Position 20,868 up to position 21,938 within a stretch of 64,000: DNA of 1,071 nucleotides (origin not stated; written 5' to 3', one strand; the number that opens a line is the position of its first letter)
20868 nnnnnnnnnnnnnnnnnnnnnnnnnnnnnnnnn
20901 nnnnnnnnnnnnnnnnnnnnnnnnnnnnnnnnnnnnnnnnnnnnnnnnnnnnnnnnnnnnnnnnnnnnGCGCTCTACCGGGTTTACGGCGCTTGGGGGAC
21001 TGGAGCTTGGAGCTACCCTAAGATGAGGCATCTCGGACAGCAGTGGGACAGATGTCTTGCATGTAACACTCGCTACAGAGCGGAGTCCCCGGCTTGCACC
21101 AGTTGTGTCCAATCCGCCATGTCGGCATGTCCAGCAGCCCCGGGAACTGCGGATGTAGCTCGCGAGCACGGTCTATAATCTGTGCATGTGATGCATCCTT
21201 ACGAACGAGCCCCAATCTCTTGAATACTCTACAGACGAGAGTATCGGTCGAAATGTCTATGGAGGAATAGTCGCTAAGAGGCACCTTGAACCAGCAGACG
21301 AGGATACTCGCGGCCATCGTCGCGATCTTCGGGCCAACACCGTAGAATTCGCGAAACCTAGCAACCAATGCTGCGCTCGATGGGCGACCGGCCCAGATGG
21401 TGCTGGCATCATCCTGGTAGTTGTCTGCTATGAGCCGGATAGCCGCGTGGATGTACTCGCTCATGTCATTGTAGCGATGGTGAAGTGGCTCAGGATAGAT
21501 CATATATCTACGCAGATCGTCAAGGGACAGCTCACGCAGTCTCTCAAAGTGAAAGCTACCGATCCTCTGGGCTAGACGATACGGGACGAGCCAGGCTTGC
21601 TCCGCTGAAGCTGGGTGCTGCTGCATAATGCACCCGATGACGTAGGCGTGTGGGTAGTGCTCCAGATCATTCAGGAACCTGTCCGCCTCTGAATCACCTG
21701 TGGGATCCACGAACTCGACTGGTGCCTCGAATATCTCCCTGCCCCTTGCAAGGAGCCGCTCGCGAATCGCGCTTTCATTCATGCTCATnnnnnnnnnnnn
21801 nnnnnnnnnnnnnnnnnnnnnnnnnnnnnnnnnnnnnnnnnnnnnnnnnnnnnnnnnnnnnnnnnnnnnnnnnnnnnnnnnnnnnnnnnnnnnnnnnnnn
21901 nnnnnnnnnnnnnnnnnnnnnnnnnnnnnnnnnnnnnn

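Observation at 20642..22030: DUF104 antitoxin-like gene translationally coupled to an uncharacterised HhH-GPD/FeS DNA glycosylase-fold gene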

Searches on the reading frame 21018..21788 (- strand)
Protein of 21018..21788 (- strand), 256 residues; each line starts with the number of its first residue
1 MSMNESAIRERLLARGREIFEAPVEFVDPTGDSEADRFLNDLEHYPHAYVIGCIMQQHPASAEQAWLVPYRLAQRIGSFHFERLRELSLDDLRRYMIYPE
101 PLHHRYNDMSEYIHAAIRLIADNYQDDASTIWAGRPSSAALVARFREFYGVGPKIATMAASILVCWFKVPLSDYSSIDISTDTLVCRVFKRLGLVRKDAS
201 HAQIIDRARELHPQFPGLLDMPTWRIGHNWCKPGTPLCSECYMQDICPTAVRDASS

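Call 3: search_protein_families(library=pfam, proteins=[window:21018-21788:-], max_evalue=1)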
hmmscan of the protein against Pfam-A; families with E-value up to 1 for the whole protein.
window:21018-21788:- (256 aa): 2 families
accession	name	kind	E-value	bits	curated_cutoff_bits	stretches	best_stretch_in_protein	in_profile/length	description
PF00730.31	HhH-GPD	-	0.00068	20.4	26.2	1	52-211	2-105/108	HhH-GPD superfamily base excision DNA repair protein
PF10576.14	EndIII_4Fe-2S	-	0.048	14.4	20.5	1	231-247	1-17/17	Iron-sulfur binding domain of endonuclease III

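Call 4: search_protein_families(library=ncbifam, proteins=[window:21018-21788:-], max_evalue=1)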
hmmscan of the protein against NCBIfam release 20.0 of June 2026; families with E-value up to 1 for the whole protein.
window:21018-21788:- (256 aa): 5 families
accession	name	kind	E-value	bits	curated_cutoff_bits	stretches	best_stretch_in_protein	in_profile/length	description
TIGR03252.1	TIGR03252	hypoth_equivalog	1.4e-13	50.9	136.5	1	31-158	6-130/189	HhH-GPD-type base excision DNA repair protein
TIGR02606.1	antidote_CC2985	hypoth_equivalog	0.0098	15.9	46.2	1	105-122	22-39/70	type II toxin-antitoxin system ParD family antitoxin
NF053634.1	MonDNAglycDR2438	equivalog_domain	0.019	14.5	400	1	171-248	126-205/219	monofunctional DNA glycosylase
TIGR01084.1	mutY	equivalog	0.035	13.7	286.5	1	144-250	108-209/277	A/G-specific adenine glycosylase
NF002760.0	PRK02816.1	equivalog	0.22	10.9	206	1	13-63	145-194/243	phycocyanobilin:ferredoxin oxidoreductase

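Call 5: search_protein_families(library=padloc, proteins=[window:21018-21788:-], max_evalue=1)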
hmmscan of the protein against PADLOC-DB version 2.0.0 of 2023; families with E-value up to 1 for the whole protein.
window:21018-21788:- (256 aa): 0 families

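Call 6: search_protein_families(library=phrogs, proteins=[window:21018-21788:-], max_evalue=1)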
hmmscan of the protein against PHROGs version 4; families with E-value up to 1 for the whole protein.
window:21018-21788:- (256 aa): 0 families

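Call 7: find_homologous_proteins(query=window:21018-21788:-)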
Query window:21018-21788:- (256 aa): 862 proteins with E <= 0.001 among 2097 candidates; the best 120 are listed.
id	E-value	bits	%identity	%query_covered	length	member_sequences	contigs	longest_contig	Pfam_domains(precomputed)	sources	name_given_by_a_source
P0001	4.3e-160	549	93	100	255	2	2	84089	-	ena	-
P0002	4.2e-143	494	84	99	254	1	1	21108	-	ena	-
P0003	6.0e-139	480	84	99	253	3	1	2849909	PF00730.32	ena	-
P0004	5.8e-109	382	70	100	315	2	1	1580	-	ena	-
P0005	7.2e-94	332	60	99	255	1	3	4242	PF00730.32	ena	-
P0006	2.8e-89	317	61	100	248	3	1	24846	-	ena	-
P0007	1.0e-88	315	56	99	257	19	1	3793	-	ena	-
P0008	5.5e-88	313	59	100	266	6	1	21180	PF00730.32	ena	-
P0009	2.1e-87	311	58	98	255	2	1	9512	PF00730.32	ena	-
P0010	4.4e-87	310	56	97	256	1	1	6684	-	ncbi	-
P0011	8.7e-87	309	58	99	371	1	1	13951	PF00730.32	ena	-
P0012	1.2e-86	309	54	98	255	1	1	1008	-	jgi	jgi:endonuclease III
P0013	3.0e-86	307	53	99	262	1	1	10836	PF00730.32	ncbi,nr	ncbi:iron-sulfur cluster loop [Acidobacteria bacterium AH-259-D05]|nr:iron-sulfur cluster loop [Acid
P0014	3.3e-86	307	57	95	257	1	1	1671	PF00730.32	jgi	-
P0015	3.7e-86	307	55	97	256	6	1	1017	-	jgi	jgi:endonuclease III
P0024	7.1e-83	296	57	96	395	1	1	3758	PF00730.32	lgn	-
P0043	7.7e-82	293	54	97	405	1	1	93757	PF21818.4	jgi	jgi:uncharacterized HhH-GPD family protein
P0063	1.1e-80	289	52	97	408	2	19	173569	PF21818.4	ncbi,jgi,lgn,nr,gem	ncbi:MAG TPA: hypothetical protein VK395_04000 [Gemmataceae bacterium]|nr:hypothetical protein [Gemm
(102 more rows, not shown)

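Call 9: find_related_loci(query=A1, collection=genome_contigs, flank=4000)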
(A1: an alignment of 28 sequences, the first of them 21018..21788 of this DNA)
Query A1 (256 aa) in genome_contigs; peptide patterns used: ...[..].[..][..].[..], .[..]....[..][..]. (x = any residue, [..] = any of these).
231 stretches matched a pattern; 197 encode a relative of the query (tblastn E <= 1e-3); the best 80 are kept; 80 distinct loci.
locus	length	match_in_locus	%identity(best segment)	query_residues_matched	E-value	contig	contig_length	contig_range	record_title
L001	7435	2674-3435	51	1-255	7e-89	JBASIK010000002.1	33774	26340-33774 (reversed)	MAG: Bacteroidales bacterium isolate MFD13489_ilm_asm_bin48 k127_66730, whole genome shotgun sequence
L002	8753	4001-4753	54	2-254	3e-88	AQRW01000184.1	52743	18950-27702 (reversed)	Candidatus Aerophobus profundus SCGC AAA252-L23 A252L23DRAFT_contig_6_0.7_C, whole genome shotgun sequence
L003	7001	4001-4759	52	3-256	3e-88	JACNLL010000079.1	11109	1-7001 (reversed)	MAG: Candidatus Desulfaltia bathyphila NIOZ-UU_NODE_7367_length_11109_cov_14.4503, whole genome shotgun sequence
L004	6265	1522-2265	52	2-250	9e-87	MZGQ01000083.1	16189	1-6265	MAG: Desulfococcus sp. 4484_241 ex4484_241_scaffold_10080, whole genome shotgun sequence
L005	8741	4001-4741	52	2-249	1e-86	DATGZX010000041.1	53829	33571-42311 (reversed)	MAG TPA_asm: Gemmataceae bacterium isolate SMAG_U10675 k141_185458, whole genome shotgun sequence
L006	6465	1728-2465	56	2-248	3e-86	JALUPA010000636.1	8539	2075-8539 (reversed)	MAG: Ardenticatenaceae bacterium isolate S146_maxbin2_scaf2bin.202 S146_NODE_6451_length_8539_cov_3.835473, whole genome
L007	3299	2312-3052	52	2-249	3e-87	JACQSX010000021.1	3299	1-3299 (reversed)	MAG: Acidobacteria bacterium isolate NC_groundwater_1396_Ag_S-0.65um_54_125 S_p65_S5_coassembly_k141_1896912, whole geno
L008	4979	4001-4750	51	3-253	5e-86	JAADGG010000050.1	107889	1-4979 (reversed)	MAG: Nitrospirota bacterium isolate M_MetaBat.107 contig-127_187, whole genome shotgun sequence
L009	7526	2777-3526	50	1-251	9e-86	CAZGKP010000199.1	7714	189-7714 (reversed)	MAG TPA_asm: uncultured Candidatus Sumerlaeota bacterium isolate binchicken_co100_147 genome assembly, contig: NODE_1532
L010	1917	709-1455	53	2-251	8e-90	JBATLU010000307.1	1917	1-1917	MAG: Pontixanthobacter sp. isolate MFD10474_ilm_asm_bin21 k127_55619, whole genome shotgun sequence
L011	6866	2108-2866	52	3-256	1e-85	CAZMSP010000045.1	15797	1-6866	MAG TPA_asm: uncultured Pirellulales bacterium isolate binchicken_co34_222 genome assembly, contig: NODE_6107_length_157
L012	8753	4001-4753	50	2-253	3e-85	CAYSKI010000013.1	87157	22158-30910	MAG TPA_asm: uncultured Pirellulales bacterium isolate binchicken_co89_445 genome assembly, contig: NODE_255_length_8715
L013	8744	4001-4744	50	3-251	3e-85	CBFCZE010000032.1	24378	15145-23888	MAG TPA_asm: uncultured bacterium isolate SRR26215683_binner13_Refined_79 genome assembly, contig: ERZ25073488.525, whol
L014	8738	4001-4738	51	1-247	8e-85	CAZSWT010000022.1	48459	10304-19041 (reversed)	MAG TPA_asm: uncultured Desulfobacteraceae bacterium isolate binchicken_co100_259 genome assembly, contig: NODE_986_leng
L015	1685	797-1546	49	3-253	1e-89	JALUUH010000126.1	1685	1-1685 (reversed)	MAG: Gammaproteobacteria bacterium isolate 128-326_maxbin2_scaf2bin.117 128-326_scaffold_49540_c1, whole genome shotgun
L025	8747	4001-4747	52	2-251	2e-83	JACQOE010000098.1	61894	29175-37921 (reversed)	MAG: Proteobacteria bacterium isolate NC_groundwater_1273_Ag_S-0.2um_71_98 S_p2_S4_coassembly_k141_3834964, whole genome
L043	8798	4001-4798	49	1-252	3e-80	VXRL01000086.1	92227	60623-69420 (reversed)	MAG: Terriglobia bacterium isolate SB0664_bin_31 NODE_236_length_92227_cov_19.851311, whole genome shotgun sequence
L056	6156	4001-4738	49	4-251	2e-78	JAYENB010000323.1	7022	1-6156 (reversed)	MAG: Bacteroidota bacterium isolate MAG066 MAG066_323, whole genome shotgun sequence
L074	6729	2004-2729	52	8-250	4e-77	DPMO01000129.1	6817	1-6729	MAG TPA_asm: Clostridiales bacterium isolate UBA9673 contig_2066, whole genome shotgun sequence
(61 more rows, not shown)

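Call 13: find_encoding_contigs(protein=P0001, flank=6000, max_places=3)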
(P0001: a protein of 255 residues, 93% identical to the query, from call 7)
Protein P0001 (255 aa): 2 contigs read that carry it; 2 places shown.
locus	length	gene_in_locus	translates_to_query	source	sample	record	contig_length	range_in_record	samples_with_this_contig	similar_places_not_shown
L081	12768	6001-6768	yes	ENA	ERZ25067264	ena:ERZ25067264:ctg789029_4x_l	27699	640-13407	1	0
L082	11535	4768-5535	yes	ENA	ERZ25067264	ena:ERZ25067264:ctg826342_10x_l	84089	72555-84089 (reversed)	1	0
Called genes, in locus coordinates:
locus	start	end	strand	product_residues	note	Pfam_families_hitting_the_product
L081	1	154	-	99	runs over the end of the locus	-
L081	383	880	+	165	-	-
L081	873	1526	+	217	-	-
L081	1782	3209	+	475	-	PF01425:Amidase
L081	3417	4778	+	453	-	PF02737:3HCDH_N (faint), PF03446:NAD_binding_2 (weak), PF03721:UDPG_MGDP_dh_N, PF00984:UDPG_MGDP_dh, PF03720:UDPG_MGDP_dh_C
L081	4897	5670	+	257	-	PF00106:adh_short, PF08659:KR, PF13561:adh_short_C2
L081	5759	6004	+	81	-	-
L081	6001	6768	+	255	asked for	-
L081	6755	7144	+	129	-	-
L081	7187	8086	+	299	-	PF13489:Methyltransf_23, PF13847:Methyltransf_31, PF08241:Methyltransf_11, PF08242:Methyltransf_12, PF13649:Methyltransf_25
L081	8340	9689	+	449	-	PF01546:Peptidase_M20, PF07687:M20_dimer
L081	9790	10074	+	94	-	-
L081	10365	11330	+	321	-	PF01699:Na_Ca_ex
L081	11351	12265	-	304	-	PF00480:ROK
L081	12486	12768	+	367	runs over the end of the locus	PF00483:NTP_transferase, PF12804:NTP_transf_3, PF22640:ManC_GMP_beta-helix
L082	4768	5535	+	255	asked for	-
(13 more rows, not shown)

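Call 14: find_encoding_contigs(protein=P0002, flank=6000, max_places=3)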
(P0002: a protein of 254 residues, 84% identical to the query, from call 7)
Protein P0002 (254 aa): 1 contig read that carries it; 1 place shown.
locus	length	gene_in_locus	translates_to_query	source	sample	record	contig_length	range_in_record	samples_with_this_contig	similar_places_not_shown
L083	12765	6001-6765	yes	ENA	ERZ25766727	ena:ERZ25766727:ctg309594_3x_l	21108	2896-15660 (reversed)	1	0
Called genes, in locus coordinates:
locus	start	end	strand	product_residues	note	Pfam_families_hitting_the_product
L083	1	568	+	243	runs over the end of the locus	PF00106:adh_short, PF13561:adh_short_C2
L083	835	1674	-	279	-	PF05685:Uma2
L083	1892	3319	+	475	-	PF01425:Amidase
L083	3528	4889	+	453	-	PF03446:NAD_binding_2 (weak), PF03721:UDPG_MGDP_dh_N, PF00984:UDPG_MGDP_dh, PF03720:UDPG_MGDP_dh_C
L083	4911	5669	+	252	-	PF00106:adh_short, PF08659:KR, PF13561:adh_short_C2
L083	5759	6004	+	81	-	-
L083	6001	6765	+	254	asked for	-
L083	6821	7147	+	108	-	-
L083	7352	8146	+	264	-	PF13489:Methyltransf_23, PF01209:Ubie_methyltran (weak), PF08241:Methyltransf_11, PF08242:Methyltransf_12, PF13649:Methyltransf_25, PF13847:Methyltransf_31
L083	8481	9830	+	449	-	PF01546:Peptidase_M20, PF07687:M20_dimer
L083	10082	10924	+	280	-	PF26308:YopA_M (faint)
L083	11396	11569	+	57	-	-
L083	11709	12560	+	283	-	PF01699:Na_Ca_ex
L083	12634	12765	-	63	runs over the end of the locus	-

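Call 15: find_encoding_contigs(protein=P0003, flank=6000, max_places=3)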
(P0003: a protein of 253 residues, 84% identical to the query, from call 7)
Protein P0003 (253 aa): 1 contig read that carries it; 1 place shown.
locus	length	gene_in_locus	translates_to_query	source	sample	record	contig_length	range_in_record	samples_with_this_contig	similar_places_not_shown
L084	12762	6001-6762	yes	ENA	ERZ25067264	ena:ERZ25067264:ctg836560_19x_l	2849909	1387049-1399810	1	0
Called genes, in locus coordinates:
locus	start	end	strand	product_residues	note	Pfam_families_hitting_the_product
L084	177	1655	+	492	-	PF18165:pP_pnuc_1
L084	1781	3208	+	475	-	PF01425:Amidase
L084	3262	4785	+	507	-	PF03446:NAD_binding_2 (weak), PF03721:UDPG_MGDP_dh_N, PF00984:UDPG_MGDP_dh, PF03720:UDPG_MGDP_dh_C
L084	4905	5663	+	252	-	PF00106:adh_short, PF08659:KR, PF13561:adh_short_C2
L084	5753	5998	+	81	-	-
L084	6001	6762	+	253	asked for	PF00730:HhH-GPD (weak)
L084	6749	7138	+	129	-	-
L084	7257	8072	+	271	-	PF13489:Methyltransf_23, PF13847:Methyltransf_31, PF08241:Methyltransf_11, PF08242:Methyltransf_12, PF13649:Methyltransf_25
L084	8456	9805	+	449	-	PF01546:Peptidase_M20, PF07687:M20_dimer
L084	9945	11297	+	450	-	-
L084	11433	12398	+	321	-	PF01699:Na_Ca_ex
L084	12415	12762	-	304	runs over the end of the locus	PF00480:ROK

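Call 16: find_encoding_contigs(protein=P0006, flank=5000, max_places=2)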
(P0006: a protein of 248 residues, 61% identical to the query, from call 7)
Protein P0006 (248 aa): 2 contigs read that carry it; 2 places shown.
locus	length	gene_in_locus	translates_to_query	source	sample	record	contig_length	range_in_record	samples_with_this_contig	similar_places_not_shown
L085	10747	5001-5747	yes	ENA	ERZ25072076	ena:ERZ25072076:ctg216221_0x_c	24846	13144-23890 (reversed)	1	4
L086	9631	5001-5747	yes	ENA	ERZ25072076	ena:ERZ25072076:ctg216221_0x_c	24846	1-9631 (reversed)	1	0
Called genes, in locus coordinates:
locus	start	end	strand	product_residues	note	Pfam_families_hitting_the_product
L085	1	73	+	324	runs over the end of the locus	PF04796:RepA_C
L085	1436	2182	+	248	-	-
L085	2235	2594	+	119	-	-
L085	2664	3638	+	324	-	PF04796:RepA_C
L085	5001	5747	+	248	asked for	-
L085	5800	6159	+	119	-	-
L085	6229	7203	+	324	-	PF04796:RepA_C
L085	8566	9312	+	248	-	-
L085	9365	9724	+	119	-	-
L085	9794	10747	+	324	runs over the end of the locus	PF04796:RepA_C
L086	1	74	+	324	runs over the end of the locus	PF04796:RepA_C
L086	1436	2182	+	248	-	-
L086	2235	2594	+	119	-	-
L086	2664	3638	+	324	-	PF04796:RepA_C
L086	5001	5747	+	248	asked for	-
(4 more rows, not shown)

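Call 17: find_encoding_contigs(protein=P0008, flank=5000, max_places=2)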
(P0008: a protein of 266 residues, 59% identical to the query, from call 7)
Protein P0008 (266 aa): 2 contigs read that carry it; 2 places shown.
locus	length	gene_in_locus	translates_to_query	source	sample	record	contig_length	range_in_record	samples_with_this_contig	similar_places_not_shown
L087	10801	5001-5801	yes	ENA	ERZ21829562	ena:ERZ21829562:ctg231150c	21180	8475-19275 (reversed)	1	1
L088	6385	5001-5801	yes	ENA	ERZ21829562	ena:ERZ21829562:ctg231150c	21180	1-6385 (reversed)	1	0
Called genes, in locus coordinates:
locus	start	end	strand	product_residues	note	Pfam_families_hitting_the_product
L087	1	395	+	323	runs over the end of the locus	PF04796:RepA_C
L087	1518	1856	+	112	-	-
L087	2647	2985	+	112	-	PF21983:NikA-like, PF05713:MobC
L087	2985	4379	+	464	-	PF03432:Relaxase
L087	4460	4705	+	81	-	-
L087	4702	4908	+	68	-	PF10049:DUF2283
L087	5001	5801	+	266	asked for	PF00730:HhH-GPD (weak)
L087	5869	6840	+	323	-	PF04796:RepA_C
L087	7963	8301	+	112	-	-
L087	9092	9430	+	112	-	PF21983:NikA-like, PF05713:MobC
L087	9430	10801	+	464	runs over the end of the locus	PF03432:Relaxase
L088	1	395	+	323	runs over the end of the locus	PF04796:RepA_C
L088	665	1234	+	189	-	-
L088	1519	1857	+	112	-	-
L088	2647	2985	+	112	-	PF21983:NikA-like, PF05713:MobC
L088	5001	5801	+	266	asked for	PF00730:HhH-GPD (weak)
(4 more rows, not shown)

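Call 18: find_encoding_contigs(protein=P0005, flank=5000, max_places=3)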
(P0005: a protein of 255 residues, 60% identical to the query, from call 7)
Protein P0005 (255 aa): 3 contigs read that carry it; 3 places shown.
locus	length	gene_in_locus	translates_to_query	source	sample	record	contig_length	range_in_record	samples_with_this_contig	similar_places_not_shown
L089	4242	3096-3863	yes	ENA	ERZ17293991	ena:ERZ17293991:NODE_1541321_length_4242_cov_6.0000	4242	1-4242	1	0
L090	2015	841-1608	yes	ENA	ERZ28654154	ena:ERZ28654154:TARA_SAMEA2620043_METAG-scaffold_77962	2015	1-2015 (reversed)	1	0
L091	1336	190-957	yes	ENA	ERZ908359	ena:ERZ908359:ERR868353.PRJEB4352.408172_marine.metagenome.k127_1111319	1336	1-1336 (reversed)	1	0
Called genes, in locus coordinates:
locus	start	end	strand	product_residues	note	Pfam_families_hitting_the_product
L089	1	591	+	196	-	?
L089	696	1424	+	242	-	-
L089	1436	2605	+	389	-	PF00005:ABC_tran, PF17912:OB_MalK (weak)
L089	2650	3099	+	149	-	PF01986:DUF123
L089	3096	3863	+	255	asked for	PF00730:HhH-GPD (weak)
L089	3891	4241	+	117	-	?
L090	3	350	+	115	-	?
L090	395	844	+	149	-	PF01986:DUF123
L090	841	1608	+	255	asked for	PF00730:HhH-GPD (weak)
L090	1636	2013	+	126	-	?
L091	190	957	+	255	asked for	PF00730:HhH-GPD (weak)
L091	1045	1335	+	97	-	?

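Call 19: find_encoding_contigs(protein=P0011, flank=5000, max_places=2)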
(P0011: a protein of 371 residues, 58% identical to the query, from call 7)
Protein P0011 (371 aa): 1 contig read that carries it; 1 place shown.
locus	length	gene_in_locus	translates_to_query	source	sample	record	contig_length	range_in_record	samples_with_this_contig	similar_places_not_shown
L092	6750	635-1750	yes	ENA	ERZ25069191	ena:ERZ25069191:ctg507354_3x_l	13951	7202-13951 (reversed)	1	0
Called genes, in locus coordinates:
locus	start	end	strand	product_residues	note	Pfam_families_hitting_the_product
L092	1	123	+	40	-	?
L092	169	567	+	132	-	PF03840:SecG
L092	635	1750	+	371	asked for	PF00730:HhH-GPD (weak)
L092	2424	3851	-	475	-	-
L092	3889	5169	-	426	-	PF13289:SIR2_2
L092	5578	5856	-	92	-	-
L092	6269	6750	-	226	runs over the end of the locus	PF13276:HTH_21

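Call 42: search_solved_structures(query=A1, max_evalue=1, show_alignments=2)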
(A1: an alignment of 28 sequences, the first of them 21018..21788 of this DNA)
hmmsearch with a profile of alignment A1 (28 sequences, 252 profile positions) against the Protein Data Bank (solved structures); distinct sequences matched with E-value up to 1: 35.
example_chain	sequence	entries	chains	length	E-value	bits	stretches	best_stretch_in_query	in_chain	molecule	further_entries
3n5n_X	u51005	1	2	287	3.1e-06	29.9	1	178-249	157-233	A/G-specific adenine DNA glycosylase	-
9nzc_A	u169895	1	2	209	3.8e-06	29.6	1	175-245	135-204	Endonuclease III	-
9nzd_A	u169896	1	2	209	4.7e-06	29.3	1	175-245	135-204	Endonuclease III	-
1p59_A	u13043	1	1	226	4.8e-06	29.3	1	175-249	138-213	Endonuclease III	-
1orn_A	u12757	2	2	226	5.9e-06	29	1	175-249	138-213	Endonuclease III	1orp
8fay_A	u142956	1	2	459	7.3e-06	28.7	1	178-249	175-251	Adenine DNA glycosylase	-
8dwd_A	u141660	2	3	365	1e-05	28.2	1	178-246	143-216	Adenine DNA glycosylase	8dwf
7rds_A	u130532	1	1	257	1.1e-05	28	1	139-248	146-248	Isoform 3 of Endonuclease III-like protein 1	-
7rdt_A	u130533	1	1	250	1.5e-05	27.6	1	139-248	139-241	Isoform 3 of Endonuclease III-like protein 1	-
8dwe_A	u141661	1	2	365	1.6e-05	27.5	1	178-246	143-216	Adenine DNA glycosylase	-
8a5g_A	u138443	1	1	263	1.8e-05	27.4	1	177-248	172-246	Endonuclease III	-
5kn8_A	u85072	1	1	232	1.9e-05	27.3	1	181-246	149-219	Adenine DNA glycosylase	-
6q0c_A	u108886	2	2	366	2.1e-05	27.2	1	178-246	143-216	A/G-specific adenine glycosylase | Adenine DNA glycosylase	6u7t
3g0q_A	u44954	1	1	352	2.1e-05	27.2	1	178-246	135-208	A/G-specific adenine glycosylase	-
4yoq_A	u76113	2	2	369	2.4e-05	27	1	178-246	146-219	A/G-specific adenine glycosylase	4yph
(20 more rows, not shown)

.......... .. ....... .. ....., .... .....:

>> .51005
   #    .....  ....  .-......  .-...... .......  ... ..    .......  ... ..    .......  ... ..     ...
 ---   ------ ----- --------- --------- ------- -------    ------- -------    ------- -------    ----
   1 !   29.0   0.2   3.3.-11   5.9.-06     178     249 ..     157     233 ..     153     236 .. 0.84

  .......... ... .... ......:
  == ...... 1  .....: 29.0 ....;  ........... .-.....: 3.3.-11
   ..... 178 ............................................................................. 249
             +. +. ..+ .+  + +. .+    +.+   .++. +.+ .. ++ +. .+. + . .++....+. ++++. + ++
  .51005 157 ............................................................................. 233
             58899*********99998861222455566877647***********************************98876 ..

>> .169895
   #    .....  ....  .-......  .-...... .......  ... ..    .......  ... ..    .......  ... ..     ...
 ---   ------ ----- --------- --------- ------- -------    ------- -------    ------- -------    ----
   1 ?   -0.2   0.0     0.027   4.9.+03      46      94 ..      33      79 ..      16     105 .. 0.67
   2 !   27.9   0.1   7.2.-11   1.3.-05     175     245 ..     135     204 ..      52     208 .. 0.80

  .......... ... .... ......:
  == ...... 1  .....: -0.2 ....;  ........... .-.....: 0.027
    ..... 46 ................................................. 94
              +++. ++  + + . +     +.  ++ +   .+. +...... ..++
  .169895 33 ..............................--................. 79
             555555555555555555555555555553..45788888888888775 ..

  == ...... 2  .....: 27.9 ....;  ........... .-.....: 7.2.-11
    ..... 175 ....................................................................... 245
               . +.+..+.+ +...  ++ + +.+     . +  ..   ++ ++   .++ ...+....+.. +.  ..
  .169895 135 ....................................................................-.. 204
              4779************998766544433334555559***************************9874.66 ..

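Call 49: predict_structure(alignment_id=A1)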
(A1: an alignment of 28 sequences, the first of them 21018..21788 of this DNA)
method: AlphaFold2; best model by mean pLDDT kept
length: 256 residues; sequences in the alignment: 28
mean_pLDDT: 92.0   pTM: 0.84
mean pLDDT of the five models: 92.0, 91.6, 90.8, 90.6, 90.5
residues with pLDDT >= 90: 198; 70-90: 50; 50-70: 8; < 50: 0
segments of 3 or more residues with pLDDT < 50: none
pLDDT, mean of each block of 10 residues (from residue 1): 85 95 85 91 95 80 84 96 98 97 92 98 97 96 95 90 91 89 92 95 95 93 93 92 93 81
secondary structure, 60 per line:
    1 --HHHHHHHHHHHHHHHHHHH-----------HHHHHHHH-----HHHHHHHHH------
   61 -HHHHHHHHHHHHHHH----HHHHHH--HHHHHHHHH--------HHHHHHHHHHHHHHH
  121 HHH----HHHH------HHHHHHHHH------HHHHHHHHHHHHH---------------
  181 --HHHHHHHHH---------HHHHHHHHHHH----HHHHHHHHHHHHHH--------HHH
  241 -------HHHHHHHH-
elements in order: H3-21 H33-40 H46-54 H62-76 H81-86 H89-97 H106-123 H128-131 H138-146 H153-165 H183-191 H201-211 H216-229 H248-255

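Call 53: fold_search(model_id=the predicted structure, library=pdb)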
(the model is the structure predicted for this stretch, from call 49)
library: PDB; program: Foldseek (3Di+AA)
matches with E <= 10: 347; with E <= 0.001: 61
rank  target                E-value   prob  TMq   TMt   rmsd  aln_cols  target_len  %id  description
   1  1orn_A                2.2e-07  1.00  0.63  0.73   4.5       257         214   19  Structure of a Trapped Endonuclease III-DNA Covalent Intermediate: Estranged-Guanine Complex (released 2003-07-15)
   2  1orp_A                2.2e-07  1.00  0.61  0.71   4.6       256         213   19  Structure of a Trapped Endonuclease III-DNA Covalent Intermediate: Estranged-Adenine Complex (released 2003-07-15)
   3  7rdt                  1.3e-06  1.00  0.53  0.61   6.4       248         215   22  Structure of human NTHL1 - linker 1 chimera (released 2021-12-29)
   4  3n5n_X                1.5e-06  1.00  0.59  0.57   5.5       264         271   17  Crystal structure analysis of the catalytic domain and interdomain connector of human MutY homologue (released 2010-11-10)
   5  1p59_A                1.6e-06  1.00  0.61  0.71   4.8       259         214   20  Structure of a non-covalent Endonuclease III-DNA Complex (released 2003-07-15)
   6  3n5n_Y                1.6e-06  1.00  0.60  0.57   5.5       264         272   18  Crystal structure analysis of the catalytic domain and interdomain connector of human MutY homologue (released 2010-11-10)
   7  8a5g                  1.9e-06  1.00  0.59  0.63   5.3       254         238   17  Crystal structure of Deinococcus radiodurans Endonuclease III-3 double mutant (released 2022-08-03)
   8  4uob                  3.2e-06  1.00  0.60  0.62   5.6       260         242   16  Crystal structure of Deinococcus radiodurans Endonuclease III-3 (released 2015-06-10)
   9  8fay_D                3.7e-06  1.00  0.60  0.42   5.7       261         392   18  Human MUTYH adenine glycosylase bound to DNA containing a transition state analog (1N) paired with d(8-oxo-G) (released 2024-05-29)
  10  5kn8_A                4.8e-06  1.00  0.58  0.66   5.2       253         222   17  MutY N-terminal domain in complex with undamaged DNA (released 2017-02-08)
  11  7rds                  5.8e-06  1.00  0.37  0.40   9.2       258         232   21  Structure of human NTHL1 (released 2021-12-29)
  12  7ef8_A                6.3e-06  1.00  0.59  0.41   5.6       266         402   18  Crystal structure of mouse MUTYH in complex with DNA containing AP site analogue:8-oxoG (Form I) (released 2021-06-23)
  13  5kn9_A                9.1e-06  1.00  0.59  0.67   5.1       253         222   18  MutY N-terminal domain in complex with DNA containing an intrahelical oxoG:A base-pair (released 2017-02-08)
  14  1rrq_A                9.5e-06  1.00  0.59  0.46   5.3       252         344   18  MutY adenine glycosylase in complex with DNA containing an A:oxoG pair (released 2004-02-17)
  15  8fay_A                9.9e-06  1.00  0.60  0.42   5.5       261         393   18  Human MUTYH adenine glycosylase bound to DNA containing a transition state analog (1N) paired with d(8-oxo-G) (released 2024-05-29)
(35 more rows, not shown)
